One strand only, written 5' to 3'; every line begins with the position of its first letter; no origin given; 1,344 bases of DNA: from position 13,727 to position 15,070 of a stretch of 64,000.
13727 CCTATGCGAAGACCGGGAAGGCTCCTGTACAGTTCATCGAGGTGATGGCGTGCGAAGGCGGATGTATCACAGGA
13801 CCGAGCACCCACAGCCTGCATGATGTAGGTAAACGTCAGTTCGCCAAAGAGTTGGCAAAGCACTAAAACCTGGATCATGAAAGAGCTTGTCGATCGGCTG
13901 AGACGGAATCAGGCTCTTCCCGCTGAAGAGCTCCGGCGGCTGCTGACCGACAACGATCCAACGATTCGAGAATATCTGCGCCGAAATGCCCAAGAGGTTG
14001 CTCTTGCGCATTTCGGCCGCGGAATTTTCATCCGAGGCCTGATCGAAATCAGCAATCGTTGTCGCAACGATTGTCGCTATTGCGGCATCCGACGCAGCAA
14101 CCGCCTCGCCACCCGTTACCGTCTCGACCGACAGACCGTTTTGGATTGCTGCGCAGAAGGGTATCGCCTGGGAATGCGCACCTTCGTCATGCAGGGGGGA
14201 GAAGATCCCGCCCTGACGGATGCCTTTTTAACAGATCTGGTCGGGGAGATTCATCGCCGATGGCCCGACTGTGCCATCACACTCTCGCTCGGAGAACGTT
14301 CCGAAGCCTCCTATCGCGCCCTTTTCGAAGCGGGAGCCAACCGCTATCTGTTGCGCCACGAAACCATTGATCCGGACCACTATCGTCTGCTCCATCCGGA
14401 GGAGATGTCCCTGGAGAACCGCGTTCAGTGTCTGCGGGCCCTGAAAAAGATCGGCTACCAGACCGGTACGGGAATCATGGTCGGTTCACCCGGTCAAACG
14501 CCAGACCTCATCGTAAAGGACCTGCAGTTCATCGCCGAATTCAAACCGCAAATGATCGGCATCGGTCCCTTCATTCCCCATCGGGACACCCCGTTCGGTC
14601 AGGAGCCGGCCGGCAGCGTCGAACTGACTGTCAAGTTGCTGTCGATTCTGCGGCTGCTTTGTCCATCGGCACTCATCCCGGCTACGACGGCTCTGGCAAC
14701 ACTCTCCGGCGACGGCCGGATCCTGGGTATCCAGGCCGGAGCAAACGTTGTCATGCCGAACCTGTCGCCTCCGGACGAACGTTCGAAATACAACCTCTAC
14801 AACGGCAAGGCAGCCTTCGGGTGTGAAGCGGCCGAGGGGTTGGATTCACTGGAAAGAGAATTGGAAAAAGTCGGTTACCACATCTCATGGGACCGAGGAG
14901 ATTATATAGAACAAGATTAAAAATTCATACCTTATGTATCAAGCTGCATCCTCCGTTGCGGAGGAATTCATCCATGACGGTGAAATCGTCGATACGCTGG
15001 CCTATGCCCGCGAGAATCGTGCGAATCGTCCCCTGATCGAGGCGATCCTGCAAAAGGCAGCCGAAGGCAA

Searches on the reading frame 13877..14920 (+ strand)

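Call 5: search_protein_families(library=pfam, proteins=[window:13877-14920:+])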
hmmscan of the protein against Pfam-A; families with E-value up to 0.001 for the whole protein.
window:13877-14920:+ (347 aa): 1 family
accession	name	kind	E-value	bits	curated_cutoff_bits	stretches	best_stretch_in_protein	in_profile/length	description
PF04055.27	Radical_SAM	-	8.5e-17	62.3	29.5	1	56-219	1-166/166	Radical SAM superfamily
